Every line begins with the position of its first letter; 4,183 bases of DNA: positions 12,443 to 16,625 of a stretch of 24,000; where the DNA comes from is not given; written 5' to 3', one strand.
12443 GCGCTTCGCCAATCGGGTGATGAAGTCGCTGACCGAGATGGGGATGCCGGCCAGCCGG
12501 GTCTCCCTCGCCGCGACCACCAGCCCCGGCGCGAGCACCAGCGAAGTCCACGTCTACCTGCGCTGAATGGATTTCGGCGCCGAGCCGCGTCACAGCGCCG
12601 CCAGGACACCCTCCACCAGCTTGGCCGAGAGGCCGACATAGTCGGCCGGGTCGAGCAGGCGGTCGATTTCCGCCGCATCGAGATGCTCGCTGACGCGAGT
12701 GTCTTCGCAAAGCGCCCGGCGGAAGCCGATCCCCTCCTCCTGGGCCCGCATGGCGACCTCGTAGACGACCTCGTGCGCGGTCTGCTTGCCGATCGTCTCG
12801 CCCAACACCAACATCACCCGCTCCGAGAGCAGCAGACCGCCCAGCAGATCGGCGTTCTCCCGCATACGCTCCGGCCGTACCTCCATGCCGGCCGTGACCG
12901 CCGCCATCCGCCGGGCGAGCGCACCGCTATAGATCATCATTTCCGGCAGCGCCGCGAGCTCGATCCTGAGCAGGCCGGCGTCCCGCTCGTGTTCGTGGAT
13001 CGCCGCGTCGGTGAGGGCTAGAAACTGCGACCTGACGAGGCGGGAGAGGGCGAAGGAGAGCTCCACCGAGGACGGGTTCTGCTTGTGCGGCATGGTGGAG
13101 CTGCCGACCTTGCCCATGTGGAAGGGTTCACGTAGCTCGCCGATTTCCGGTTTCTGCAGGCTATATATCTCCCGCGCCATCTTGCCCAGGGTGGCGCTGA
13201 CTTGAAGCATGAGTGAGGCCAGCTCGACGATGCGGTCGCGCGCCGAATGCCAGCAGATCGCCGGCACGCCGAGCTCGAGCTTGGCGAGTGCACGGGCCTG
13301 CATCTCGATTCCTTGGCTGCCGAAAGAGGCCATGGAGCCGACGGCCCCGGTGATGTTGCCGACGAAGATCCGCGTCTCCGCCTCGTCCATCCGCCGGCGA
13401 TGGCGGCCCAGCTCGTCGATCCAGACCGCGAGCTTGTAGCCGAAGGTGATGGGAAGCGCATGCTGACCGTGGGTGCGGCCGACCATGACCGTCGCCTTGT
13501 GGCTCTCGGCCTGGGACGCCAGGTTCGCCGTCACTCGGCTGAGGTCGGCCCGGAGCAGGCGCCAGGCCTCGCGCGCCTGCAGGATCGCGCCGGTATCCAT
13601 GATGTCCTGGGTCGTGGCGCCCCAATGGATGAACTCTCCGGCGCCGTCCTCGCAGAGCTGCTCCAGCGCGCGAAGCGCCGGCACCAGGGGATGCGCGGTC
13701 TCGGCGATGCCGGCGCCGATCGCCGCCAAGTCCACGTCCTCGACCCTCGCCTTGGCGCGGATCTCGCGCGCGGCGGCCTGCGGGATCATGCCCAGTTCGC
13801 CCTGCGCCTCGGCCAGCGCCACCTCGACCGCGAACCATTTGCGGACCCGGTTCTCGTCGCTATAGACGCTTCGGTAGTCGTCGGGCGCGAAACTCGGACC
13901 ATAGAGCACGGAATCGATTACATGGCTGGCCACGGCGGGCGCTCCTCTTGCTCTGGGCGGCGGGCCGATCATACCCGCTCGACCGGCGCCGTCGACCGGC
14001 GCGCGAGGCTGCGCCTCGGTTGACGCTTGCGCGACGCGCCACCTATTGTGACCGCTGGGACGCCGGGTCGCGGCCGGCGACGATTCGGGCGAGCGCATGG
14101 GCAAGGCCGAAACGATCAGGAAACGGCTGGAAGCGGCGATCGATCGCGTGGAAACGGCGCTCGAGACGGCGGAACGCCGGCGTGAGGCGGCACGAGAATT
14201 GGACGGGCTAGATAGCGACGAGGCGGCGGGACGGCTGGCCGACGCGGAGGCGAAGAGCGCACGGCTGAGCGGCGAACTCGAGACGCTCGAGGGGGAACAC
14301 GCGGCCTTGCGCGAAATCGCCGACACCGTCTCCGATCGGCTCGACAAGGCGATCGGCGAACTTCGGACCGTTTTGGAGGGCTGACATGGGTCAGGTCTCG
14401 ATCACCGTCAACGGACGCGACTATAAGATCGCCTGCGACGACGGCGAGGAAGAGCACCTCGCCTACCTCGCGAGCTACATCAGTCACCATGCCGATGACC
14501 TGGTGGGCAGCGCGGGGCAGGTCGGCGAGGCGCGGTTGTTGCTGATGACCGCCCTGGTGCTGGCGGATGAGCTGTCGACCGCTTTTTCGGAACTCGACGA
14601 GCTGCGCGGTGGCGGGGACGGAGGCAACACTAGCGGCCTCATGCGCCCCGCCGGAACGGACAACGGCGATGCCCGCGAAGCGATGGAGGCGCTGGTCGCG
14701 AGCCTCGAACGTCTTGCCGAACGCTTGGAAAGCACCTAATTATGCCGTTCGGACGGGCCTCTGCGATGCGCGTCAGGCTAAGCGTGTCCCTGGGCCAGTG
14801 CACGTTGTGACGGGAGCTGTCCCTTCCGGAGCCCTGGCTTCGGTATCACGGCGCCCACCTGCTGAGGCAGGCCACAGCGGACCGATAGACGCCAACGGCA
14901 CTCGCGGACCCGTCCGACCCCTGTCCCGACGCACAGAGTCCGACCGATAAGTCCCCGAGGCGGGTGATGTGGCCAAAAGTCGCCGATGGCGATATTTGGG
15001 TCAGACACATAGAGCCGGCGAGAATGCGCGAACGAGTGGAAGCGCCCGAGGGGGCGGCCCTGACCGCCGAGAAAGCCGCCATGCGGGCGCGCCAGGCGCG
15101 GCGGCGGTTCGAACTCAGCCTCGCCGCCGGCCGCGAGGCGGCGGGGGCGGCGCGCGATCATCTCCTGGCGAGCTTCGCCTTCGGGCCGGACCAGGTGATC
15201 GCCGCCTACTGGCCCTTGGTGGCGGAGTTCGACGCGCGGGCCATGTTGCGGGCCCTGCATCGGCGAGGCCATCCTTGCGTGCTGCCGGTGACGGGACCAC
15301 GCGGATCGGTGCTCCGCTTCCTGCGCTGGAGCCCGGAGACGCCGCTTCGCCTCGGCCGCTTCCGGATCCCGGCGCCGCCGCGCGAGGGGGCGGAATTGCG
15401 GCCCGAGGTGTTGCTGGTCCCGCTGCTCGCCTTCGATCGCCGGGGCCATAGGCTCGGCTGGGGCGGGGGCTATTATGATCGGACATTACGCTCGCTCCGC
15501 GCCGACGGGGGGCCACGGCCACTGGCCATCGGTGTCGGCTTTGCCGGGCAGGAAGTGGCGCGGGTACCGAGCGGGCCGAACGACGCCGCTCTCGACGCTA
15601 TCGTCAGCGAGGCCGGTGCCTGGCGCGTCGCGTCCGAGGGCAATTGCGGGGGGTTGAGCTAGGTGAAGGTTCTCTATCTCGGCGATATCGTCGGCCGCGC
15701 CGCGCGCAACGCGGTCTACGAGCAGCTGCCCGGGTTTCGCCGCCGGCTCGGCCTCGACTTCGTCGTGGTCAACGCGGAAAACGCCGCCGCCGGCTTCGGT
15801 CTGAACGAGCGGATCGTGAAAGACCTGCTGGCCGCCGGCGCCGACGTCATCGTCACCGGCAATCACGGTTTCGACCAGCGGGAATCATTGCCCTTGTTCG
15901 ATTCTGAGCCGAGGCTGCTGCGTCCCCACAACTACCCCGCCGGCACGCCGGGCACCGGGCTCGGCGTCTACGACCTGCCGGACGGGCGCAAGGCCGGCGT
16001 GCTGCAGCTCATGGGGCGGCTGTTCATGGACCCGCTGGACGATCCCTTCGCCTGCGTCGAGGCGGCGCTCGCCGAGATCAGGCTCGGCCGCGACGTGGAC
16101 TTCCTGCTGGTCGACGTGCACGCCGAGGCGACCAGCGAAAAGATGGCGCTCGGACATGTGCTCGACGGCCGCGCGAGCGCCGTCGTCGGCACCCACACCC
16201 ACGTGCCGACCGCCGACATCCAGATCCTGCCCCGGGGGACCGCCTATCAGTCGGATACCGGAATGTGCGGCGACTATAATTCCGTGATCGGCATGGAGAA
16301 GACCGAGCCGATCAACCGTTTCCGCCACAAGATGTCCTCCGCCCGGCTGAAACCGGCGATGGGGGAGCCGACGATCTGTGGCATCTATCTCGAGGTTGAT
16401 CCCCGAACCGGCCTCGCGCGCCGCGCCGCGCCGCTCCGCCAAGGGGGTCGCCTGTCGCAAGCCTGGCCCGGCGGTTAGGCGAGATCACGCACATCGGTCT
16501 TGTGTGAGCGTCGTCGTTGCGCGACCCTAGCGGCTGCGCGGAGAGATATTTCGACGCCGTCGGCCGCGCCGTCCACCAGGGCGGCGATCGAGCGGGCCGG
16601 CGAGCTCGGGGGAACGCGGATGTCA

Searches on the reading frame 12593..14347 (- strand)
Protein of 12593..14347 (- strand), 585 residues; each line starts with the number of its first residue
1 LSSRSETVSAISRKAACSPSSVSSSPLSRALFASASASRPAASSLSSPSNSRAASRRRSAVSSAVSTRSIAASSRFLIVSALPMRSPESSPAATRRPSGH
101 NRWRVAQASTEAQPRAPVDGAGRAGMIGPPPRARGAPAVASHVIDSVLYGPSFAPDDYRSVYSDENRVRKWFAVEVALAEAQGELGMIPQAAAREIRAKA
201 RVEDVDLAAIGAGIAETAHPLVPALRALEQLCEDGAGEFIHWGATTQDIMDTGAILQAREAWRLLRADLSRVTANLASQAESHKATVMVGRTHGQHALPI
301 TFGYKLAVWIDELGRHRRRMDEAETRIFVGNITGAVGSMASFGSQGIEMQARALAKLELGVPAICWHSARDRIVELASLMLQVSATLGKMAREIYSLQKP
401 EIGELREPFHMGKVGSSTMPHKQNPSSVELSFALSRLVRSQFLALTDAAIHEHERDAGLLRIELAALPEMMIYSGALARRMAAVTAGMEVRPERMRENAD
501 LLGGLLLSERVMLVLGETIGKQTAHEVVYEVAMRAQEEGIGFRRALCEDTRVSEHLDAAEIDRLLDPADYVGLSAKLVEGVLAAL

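Call 84: search_protein_families(library=pfam, proteins=[window:12593-14347:-], max_evalue=0.001)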
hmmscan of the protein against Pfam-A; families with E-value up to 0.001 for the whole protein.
window:12593-14347:- (585 aa): 2 families
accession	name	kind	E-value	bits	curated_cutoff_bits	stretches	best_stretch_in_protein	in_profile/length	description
PF00206.25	Lyase_1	-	2.6e-44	152.4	27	1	156-431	8-303/312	Lyase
PF10397.14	ADSL_C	-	8.7e-19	68.1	32.7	1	504-580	1-78/79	Adenylosuccinate lyase C-terminus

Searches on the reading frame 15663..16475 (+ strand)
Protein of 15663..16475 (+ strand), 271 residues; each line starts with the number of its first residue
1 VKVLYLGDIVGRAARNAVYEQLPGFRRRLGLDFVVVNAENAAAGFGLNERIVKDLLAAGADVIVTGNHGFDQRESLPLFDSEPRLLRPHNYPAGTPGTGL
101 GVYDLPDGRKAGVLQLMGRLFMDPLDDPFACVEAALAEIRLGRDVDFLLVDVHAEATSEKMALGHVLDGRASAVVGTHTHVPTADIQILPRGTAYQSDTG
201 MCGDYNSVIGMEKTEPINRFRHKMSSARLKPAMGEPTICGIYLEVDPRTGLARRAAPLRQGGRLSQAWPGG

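Call 84: search_protein_families(library=pfam, proteins=[window:15663-16475:+], max_evalue=0.001)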
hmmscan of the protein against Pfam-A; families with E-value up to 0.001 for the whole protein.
window:15663-16475:+ (271 aa): 2 families
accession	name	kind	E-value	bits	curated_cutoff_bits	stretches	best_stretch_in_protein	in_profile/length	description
PF13277.11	YmdB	-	2.3e-95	319.1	27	1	4-255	1-250/253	YmdB-like protein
PF00149.33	Metallophos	-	9.1e-06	26.7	21.5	1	1-182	1-191/191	Calcineurin-like phosphoesterase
